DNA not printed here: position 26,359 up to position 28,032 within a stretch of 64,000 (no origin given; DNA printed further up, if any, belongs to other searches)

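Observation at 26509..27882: In-frame fusion of Maf (cytoplasmic nucleotide pyrophosphatase) to a lipoprotein-type M48 (LoiP/BepA-like) metalloprotease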

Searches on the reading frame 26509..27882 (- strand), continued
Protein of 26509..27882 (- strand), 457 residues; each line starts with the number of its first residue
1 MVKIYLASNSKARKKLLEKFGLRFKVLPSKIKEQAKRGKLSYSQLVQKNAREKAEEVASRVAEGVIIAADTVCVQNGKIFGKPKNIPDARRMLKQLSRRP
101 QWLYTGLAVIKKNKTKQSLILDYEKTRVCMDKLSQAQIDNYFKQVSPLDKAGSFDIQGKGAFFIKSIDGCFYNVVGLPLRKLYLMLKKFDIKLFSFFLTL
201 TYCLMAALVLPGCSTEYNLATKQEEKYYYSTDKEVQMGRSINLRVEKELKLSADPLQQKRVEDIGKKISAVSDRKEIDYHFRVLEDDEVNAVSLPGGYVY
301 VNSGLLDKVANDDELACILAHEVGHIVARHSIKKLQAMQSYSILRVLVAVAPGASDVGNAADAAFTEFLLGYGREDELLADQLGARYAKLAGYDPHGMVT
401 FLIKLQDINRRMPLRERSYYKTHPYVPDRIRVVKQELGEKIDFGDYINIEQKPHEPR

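Call 54: find_homologous_proteins(query=P0219, max_evalue=1e-20)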
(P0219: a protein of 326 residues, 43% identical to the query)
Query P0219 (326 aa): 5393 proteins with E <= 1e-20 among 8000 candidates; the best 120 are listed.
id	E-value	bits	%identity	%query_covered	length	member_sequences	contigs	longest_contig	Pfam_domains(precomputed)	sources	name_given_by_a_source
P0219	7.1e-220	747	100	100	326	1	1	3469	PF02643.21,PF02545.20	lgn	-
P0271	3.5e-122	426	57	99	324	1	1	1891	PF02643.21,PF02545.20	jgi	jgi:septum formation protein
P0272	2.3e-114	400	54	100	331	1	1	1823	PF02643.21,PF02545.20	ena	-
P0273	1.4e-103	364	52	100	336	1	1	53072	PF02643.21,PF02545.20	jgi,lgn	-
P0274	6.8e-101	356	52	100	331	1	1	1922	PF02643.21,PF02545.20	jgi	jgi:septum formation protein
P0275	1.5e-100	355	53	100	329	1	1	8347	PF02643.21,PF02545.20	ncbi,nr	ncbi:MAG: septum formation protein Maf [Candidatus Omnitrophica bacterium]|nr:septum formation prote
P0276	2.0e-100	354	52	100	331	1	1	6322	PF02643.21,PF02545.20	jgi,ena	-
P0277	3.4e-100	353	51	100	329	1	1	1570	PF02643.21,PF02545.20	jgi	jgi:septum formation protein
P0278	5.4e-100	353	52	100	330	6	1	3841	PF02643.21,PF02545.20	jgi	-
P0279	1.6e-98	348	52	100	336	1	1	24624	PF02643.21,PF02545.20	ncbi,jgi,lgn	-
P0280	2.7e-98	347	51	100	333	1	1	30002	PF02643.21,PF02545.20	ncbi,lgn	-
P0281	4.5e-97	343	52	100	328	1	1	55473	PF02643.21,PF02545.20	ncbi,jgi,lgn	-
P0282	6.5e-97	343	50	100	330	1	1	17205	PF02643.21,PF02545.20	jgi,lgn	-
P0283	2.5e-96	341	51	99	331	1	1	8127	PF02643.21,PF02545.20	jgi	-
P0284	5.7e-96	339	50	100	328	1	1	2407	PF02643.21,PF02545.20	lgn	-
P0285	8.4e-96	339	51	100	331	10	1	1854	PF02643.21,PF02545.20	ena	-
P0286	1.0e-95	339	48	100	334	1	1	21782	PF02643.21,PF02545.20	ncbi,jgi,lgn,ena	-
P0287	6.6e-93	329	50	100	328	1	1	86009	PF02643.21,PF02545.20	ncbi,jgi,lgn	-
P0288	8.8e-81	290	66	62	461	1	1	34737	PF01435.25,PF02545.20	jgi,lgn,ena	-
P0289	2.2e-80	288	65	62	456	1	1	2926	PF01435.25,PF02545.20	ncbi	-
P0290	5.1e-80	287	66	62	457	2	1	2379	PF01435.25,PF02545.20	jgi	jgi:septum formation protein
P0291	1.2e-79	286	67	62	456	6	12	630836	PF01435.25,PF02545.20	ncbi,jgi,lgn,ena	jgi:septum formation protein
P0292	1.4e-79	286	64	62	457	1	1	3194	PF01435.25,PF02545.20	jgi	jgi:septum formation protein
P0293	1.6e-79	285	65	62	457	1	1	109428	PF01435.25,PF02545.20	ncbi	-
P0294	2.1e-79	285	65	62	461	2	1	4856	PF01435.25,PF02545.20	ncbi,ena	-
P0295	3.6e-79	284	65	62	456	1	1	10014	PF01435.25,PF02545.20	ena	-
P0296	5.4e-79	284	66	62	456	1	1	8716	PF01435.25,PF02545.20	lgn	-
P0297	5.7e-79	284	65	62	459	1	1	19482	PF01435.25,PF02545.20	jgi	jgi:septum formation protein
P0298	9.6e-79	283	63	62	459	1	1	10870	PF01435.25,PF02545.20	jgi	jgi:septum formation protein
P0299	1.0e-78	283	64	62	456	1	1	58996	PF01435.25,PF02545.20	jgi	jgi:septum formation protein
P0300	1.0e-78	283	64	62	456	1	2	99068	PF01435.25,PF02545.20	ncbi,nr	ncbi:MAG: septum formation protein Maf [Candidatus Omnitrophica bacterium]|nr:septum formation prote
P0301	4.6e-78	281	53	83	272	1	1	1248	PF02643.21,PF02545.20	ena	-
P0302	4.8e-78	281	65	62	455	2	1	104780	PF01435.25,PF02545.20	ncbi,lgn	-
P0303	5.6e-78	280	63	62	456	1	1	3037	PF01435.25,PF02545.20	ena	-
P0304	6.7e-78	280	65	62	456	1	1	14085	PF01435.25,PF02545.20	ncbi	ncbi:MAG: Maf family nucleotide pyrophosphatase [Candidatus Omnitrophota bacterium]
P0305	1.0e-77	279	63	62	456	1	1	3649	PF01435.25,PF02545.20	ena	-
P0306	1.3e-77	279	64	62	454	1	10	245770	PF01435.25,PF02545.20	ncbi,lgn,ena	-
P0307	1.9e-77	279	64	62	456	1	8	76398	PF01435.25,PF02545.20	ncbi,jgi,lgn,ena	jgi:septum formation protein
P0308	2.3e-77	278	67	58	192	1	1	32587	PF02545.20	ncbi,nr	ncbi:MAG: septum formation protein Maf [Candidatus Omnitrophica bacterium]|nr:septum formation prote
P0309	2.7e-77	278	67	58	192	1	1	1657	PF02545.20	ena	-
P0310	2.8e-77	278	63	62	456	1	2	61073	PF01435.25,PF02545.20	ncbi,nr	ncbi:MAG: septum formation protein Maf [Candidatus Omnitrophica bacterium]|nr:septum formation prote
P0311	4.1e-77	278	63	62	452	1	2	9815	PF01435.25,PF02545.20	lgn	-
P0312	6.7e-77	277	64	62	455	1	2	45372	PF01435.25,PF02545.20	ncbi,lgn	-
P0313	1.7e-76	275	65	58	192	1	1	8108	PF02545.20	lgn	-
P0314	4.3e-76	274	63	62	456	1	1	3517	PF01435.25,PF02545.20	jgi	jgi:septum formation protein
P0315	5.5e-76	274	63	63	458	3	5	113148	PF01435.25,PF02545.20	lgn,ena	-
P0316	9.5e-76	273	62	62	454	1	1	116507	PF01435.25,PF02545.20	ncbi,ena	ncbi:MAG: Maf family nucleotide pyrophosphatase [Candidatus Omnitrophota bacterium]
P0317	1.7e-75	272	62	62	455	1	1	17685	PF01435.25,PF02545.20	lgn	-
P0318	2.2e-75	272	64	58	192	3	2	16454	PF02545.20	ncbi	-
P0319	1.2e-74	269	62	62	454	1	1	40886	PF01435.25,PF02545.20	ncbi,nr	ncbi:MAG: septum formation protein Maf [Candidatus Omnitrophica bacterium]|nr:septum formation prote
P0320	3.4e-74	268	66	58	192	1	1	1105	PF02545.20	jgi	jgi:septum formation protein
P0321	4.0e-74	268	66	58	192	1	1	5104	PF02545.20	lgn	-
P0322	4.7e-74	267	66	58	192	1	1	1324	PF02545.20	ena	-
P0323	5.9e-74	267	65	58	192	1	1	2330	PF02545.20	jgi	jgi:septum formation protein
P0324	1.2e-73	266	65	58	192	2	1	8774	PF02545.20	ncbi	-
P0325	3.1e-73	265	63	58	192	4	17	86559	PF02545.20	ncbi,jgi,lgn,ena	-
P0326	3.9e-73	264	62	62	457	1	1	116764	PF01435.25,PF02545.20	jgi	jgi:septum formation protein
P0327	4.0e-73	264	62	59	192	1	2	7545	PF02545.20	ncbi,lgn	ncbi:MAG: Maf family protein [Candidatus Omnitrophota bacterium]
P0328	6.0e-73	264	63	58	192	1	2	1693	PF02545.20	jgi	jgi:septum formation protein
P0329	6.2e-73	264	65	58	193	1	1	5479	PF02545.20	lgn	-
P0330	9.0e-73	263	65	58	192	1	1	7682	PF02545.20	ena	-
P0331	1.8e-72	262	61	62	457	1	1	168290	PF01435.25,PF02545.20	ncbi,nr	ncbi:MAG: septum formation protein Maf [Candidatus Omnitrophica bacterium]|nr:septum formation prote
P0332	2.2e-72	262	66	58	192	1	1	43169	PF02545.20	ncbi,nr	ncbi:MAG: septum formation protein Maf [Candidatus Omnitrophica bacterium]|nr:septum formation prote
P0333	2.9e-72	262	64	58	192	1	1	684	PF02545.20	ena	-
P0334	4.3e-72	261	64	59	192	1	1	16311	PF02545.20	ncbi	-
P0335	4.6e-72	261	64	58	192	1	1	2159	PF02545.20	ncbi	-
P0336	4.9e-72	261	62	62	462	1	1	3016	PF01435.25,PF02545.20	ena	-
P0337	8.0e-72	260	63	57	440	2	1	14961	PF01435.25,PF02545.20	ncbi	-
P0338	9.0e-72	260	62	58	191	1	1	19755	PF02545.20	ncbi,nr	ncbi:MAG: septum formation protein Maf [Candidatus Omnitrophica bacterium]|nr:septum formation prote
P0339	9.4e-72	260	62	59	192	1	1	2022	PF02545.20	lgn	-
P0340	1.8e-70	256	62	59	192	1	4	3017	PF02545.20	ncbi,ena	-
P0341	4.0e-70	255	61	58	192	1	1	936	PF02545.20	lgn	-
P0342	9.4e-70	253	61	59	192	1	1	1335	PF02545.20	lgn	-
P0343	1.3e-69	253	62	59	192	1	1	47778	PF02545.20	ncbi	-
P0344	1.9e-69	252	61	58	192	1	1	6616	PF02545.20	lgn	-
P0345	2.2e-69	252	60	59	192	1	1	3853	PF02545.20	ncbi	-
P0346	2.7e-69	252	59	59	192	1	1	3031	PF02545.20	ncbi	-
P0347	1.1e-68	250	64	57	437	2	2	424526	PF01435.25,PF02545.20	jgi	jgi:septum formation protein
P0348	1.3e-68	250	58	62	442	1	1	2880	PF01435.25,PF02545.20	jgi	-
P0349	1.6e-68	249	63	58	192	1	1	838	PF02545.20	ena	-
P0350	1.7e-68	249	63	59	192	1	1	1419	PF02545.20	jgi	jgi:septum formation protein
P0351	3.5e-68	248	60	57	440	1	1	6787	PF01435.25,PF02545.20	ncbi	-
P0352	6.5e-68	247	61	59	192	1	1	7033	PF02545.20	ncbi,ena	-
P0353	7.5e-68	247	61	59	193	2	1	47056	PF02545.20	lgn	-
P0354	8.5e-68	247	58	62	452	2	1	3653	PF01435.25,PF02545.20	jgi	jgi:septum formation protein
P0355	9.3e-68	247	64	59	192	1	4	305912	PF02545.20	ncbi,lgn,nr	ncbi:MAG: septum formation protein Maf [Candidatus Omnitrophica bacterium]|nr:septum formation prote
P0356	9.7e-68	247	61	59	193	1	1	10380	PF02545.20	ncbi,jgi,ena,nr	ncbi:MAG: septum formation protein Maf [Elusimicrobia bacterium]|nr:septum formation protein Maf [El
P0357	1.0e-67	247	59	59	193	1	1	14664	PF02545.20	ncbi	-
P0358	1.1e-67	247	60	59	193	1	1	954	PF02545.20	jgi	jgi:septum formation protein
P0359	2.0e-67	246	61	62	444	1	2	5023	PF01435.25,PF02545.20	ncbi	-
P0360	2.8e-67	245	61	59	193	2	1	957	PF02545.20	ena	-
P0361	2.9e-67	245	57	62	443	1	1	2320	PF01435.25,PF02545.20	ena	-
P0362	3.5e-67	245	60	59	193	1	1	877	PF02545.20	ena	-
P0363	4.0e-67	245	61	58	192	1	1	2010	PF02545.20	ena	-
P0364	8.2e-67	244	62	59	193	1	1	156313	PF02545.20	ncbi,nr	ncbi:MAG: septum formation protein Maf [Candidatus Omnitrophica bacterium]|nr:septum formation prote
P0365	8.8e-67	244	57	62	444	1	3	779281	PF01435.25,PF02545.20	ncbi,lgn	-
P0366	1.1e-66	243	61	58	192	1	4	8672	PF02545.20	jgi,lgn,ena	-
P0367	1.6e-66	243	61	58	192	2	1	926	PF02545.20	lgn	-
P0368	1.7e-66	243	60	59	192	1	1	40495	PF02545.20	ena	-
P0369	3.4e-66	242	61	59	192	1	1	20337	PF02545.20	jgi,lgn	-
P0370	3.8e-66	242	60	59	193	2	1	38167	PF02545.20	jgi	jgi:septum formation protein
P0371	5.9e-66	241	60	59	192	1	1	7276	PF02545.20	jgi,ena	-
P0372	7.1e-66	241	61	59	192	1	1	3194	PF02545.20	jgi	jgi:septum formation protein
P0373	7.3e-66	241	59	58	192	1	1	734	PF02545.20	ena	-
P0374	7.5e-66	241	61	58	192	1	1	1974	PF02545.20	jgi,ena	-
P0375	7.7e-66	240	61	59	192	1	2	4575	PF02545.20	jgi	jgi:septum formation protein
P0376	9.1e-66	240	58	62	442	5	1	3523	PF01435.25,PF02545.20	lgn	-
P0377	9.3e-66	240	60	59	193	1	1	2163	PF02545.20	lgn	-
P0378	1.1e-65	240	61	58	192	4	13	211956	PF02545.20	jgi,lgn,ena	-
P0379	1.1e-65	240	61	58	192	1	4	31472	PF02545.20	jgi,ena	-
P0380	1.2e-65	240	61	59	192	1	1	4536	PF02545.20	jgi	-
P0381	1.3e-65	240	59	59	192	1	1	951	PF02545.20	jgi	jgi:septum formation protein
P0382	1.5e-65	239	50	74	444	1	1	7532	PF01435.25,PF02545.20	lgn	-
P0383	1.7e-65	239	55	62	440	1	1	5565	PF01435.25,PF02545.20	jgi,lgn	-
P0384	1.8e-65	239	59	59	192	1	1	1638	PF02545.20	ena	-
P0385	1.8e-65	239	61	59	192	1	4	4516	PF02545.20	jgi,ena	-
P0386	1.9e-65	239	61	59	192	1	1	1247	PF02545.20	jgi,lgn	jgi:septum formation protein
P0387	2.0e-65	239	60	58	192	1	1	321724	PF02545.20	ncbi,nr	ncbi:MAG: septum formation protein Maf [Candidatus Omnitrophica bacterium]|nr:septum formation prote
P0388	2.1e-65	239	60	59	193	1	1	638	PF02545.20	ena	-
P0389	2.5e-65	239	60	59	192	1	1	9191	PF02545.20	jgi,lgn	-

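Call 55: find_encoding_contigs(protein=P0355, flank=5000, max_places=3)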
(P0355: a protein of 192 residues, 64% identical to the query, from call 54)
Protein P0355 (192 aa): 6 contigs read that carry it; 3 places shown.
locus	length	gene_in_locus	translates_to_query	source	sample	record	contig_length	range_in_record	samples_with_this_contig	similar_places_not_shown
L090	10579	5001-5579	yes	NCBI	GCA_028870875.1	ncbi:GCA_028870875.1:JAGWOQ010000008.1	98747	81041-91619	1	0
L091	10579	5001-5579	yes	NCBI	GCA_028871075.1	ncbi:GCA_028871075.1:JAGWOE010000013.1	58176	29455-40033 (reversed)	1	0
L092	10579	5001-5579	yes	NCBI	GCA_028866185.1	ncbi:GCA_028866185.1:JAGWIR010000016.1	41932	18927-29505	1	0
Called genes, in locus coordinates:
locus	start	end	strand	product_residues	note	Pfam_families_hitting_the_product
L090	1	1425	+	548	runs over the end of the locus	PF13187:Fer4_9 (faint), PF00037:Fer4 (faint), PF12837:Fer4_6 (faint), PF12838:Fer4_7 (weak), PF13237:Fer4_10 (weak), PF13247:Fer4_11, PF04976:DmsC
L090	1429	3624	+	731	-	PF04879:Molybdop_Fe4S4, PF00384:Molybdopterin, PF01568:Molydop_binding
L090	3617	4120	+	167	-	PF03473:MOSC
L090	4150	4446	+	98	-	-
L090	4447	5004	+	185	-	PF00156:Pribosyltran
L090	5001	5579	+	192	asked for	PF02545:Maf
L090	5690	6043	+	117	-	PF02643:DUF192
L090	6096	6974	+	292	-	PF02518:HATPase_c, PF13581:HATPase_c_2 (weak)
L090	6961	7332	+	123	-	PF00072:Response_reg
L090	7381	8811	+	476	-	PF13231:PMT_2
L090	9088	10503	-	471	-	PF00890:FAD_binding_2 (weak), PF01494:FAD_binding_3 (faint), PF03486:HI0933_like (faint), PF07992:Pyr_redox_2, PF12831:FAD_oxidored (weak), PF13450:NAD_binding_8 (weak), PF00070:Pyr_redox, PF02852:Pyr_redox_dim, +1 more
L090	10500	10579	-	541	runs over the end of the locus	PF00364:Biotin_lipoyl, PF02749:QRPTase_N (faint), PF25917:BSH_RND (faint), PF25919:BSH_CusB (faint), PF25973:BSH_CzcB (faint), PF00364:Biotin_lipoyl, PF02817:E3_binding, PF00198:2-oxoacid_dh, +1 more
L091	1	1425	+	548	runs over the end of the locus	PF13187:Fer4_9 (faint), PF00037:Fer4 (faint), PF12837:Fer4_6 (faint), PF12838:Fer4_7 (weak), PF13237:Fer4_10 (weak), PF13247:Fer4_11, PF04976:DmsC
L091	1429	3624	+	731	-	PF04879:Molybdop_Fe4S4, PF00384:Molybdopterin, PF01568:Molydop_binding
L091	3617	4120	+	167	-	PF03473:MOSC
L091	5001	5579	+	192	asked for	PF02545:Maf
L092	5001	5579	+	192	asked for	PF02545:Maf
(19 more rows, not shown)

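Call 56: find_encoding_contigs(protein=P0387, flank=5000, max_places=2)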
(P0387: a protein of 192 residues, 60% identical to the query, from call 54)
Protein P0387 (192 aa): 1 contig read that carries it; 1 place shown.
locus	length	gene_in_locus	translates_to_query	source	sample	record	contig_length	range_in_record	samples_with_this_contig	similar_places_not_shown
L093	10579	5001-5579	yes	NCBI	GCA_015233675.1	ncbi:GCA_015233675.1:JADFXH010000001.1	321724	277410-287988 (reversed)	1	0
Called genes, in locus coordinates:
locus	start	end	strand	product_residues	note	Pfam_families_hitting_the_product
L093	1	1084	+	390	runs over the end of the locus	PF01168:Ala_racemase_N, PF00842:Ala_racemase_C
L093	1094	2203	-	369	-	PF03739:LptF_LptG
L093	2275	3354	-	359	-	PF03739:LptF_LptG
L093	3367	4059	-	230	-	PF18912:DZR_2 (faint), PF00156:Pribosyltran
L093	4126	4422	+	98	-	-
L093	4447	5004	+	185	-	PF00156:Pribosyltran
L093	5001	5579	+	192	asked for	PF02545:Maf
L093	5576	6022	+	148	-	PF02643:DUF192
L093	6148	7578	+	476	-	PF13231:PMT_2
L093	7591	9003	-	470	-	PF03486:HI0933_like (faint), PF07992:Pyr_redox_2, PF12831:FAD_oxidored (weak), PF13450:NAD_binding_8 (weak), PF13738:Pyr_redox_3 (faint), PF00070:Pyr_redox, PF02852:Pyr_redox_dim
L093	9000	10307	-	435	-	PF00364:Biotin_lipoyl, PF25984:BSH_YknX (weak), PF02817:E3_binding, PF00198:2-oxoacid_dh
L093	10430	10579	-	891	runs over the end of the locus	PF28598:PDH_E1_N, PF00456:Transketolase_N, PF17831:PDH_E1_M, PF22613:Transketolase_C_1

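Call 57: find_encoding_contigs(protein=P0287, flank=5000, max_places=2)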
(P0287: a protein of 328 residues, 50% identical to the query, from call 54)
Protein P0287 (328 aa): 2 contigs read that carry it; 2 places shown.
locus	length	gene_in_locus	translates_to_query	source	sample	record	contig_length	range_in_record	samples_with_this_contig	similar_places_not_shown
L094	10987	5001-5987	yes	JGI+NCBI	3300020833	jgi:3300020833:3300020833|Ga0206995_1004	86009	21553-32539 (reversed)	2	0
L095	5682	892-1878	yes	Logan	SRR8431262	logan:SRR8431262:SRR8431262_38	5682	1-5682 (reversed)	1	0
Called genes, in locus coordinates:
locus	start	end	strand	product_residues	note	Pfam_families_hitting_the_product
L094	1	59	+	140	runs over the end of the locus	PF02472:ExbD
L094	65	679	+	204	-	PF03544:TonB_C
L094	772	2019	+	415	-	PF02899:Phage_int_SAM_1 (weak), PF00589:Phage_integrase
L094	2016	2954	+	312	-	PF00589:Phage_integrase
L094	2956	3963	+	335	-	PF02899:Phage_int_SAM_1 (weak), PF13495:Phage_int_SAM_4 (faint), PF00589:Phage_integrase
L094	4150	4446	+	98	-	-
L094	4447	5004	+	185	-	PF00156:Pribosyltran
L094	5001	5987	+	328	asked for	PF02545:Maf, PF02643:DUF192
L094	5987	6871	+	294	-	PF02518:HATPase_c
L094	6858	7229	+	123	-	PF00072:Response_reg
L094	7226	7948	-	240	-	PF13641:Glyco_tranf_2_3 (weak), PF00535:Glycos_transf_2, PF10111:Glyco_tranf_2_2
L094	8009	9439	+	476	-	PF13231:PMT_2 (weak)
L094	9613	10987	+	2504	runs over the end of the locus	-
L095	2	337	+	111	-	?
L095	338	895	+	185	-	PF00156:Pribosyltran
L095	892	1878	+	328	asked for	PF02545:Maf, PF02643:DUF192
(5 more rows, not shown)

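Call 62: find_encoding_contigs(protein=P0308, flank=5000, max_places=3)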
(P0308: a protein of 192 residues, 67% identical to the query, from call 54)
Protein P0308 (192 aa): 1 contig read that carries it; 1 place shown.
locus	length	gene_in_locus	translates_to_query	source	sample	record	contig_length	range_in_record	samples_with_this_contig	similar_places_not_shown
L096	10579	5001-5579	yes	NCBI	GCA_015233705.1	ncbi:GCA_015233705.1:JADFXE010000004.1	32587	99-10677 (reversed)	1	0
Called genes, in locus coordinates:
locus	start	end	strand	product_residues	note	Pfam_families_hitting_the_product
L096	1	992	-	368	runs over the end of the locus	PF03739:LptF_LptG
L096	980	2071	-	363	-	PF03739:LptF_LptG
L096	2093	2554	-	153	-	PF00156:Pribosyltran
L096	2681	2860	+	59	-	-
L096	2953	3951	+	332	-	-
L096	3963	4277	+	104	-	-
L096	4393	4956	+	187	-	PF00156:Pribosyltran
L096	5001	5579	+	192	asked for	PF02545:Maf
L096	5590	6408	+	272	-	PF01435:Peptidase_M48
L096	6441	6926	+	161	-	PF02643:DUF192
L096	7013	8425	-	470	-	PF00890:FAD_binding_2 (faint), PF01134:GIDA (weak), PF01262:AlaDh_PNT_C (faint), PF07992:Pyr_redox_2, PF12831:FAD_oxidored (weak), PF13450:NAD_binding_8 (weak), PF00070:Pyr_redox, PF02852:Pyr_redox_dim, +3 more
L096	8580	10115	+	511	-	PF01040:UbiA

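Call 63: find_encoding_contigs(protein=P0325, flank=5000, max_places=3)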
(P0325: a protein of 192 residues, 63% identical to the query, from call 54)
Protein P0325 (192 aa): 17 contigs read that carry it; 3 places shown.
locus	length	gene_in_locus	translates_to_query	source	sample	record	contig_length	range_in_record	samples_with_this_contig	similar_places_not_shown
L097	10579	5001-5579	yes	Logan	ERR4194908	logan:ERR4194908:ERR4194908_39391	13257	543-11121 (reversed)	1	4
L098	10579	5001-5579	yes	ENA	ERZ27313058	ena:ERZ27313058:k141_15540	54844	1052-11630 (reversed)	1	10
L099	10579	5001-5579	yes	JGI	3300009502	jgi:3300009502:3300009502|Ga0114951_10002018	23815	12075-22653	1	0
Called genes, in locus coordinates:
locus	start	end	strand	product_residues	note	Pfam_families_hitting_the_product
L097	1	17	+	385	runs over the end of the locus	PF01168:Ala_racemase_N, PF00842:Ala_racemase_C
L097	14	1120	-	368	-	PF03739:LptF_LptG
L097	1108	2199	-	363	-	PF03739:LptF_LptG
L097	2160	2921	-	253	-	PF18912:DZR_2, PF14681:UPRTase (weak)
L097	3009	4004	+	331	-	-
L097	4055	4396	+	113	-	-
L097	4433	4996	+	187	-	PF00156:Pribosyltran (weak)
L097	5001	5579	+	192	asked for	PF02545:Maf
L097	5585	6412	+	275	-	PF01435:Peptidase_M48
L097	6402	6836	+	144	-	PF02643:DUF192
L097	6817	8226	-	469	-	PF00890:FAD_binding_2 (faint), PF07992:Pyr_redox_2, PF12831:FAD_oxidored (weak), PF00070:Pyr_redox, PF02852:Pyr_redox_dim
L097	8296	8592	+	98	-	-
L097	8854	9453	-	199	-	PF14559:TPR_19 (faint), PF13428:TPR_14 (faint)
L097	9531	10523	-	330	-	PF13421:Band_7_1, PF01145:Band_7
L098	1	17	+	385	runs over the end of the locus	PF01168:Ala_racemase_N, PF00842:Ala_racemase_C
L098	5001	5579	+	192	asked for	PF02545:Maf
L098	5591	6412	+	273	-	PF01435:Peptidase_M48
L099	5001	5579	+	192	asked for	PF02545:Maf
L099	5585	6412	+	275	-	PF01435:Peptidase_M48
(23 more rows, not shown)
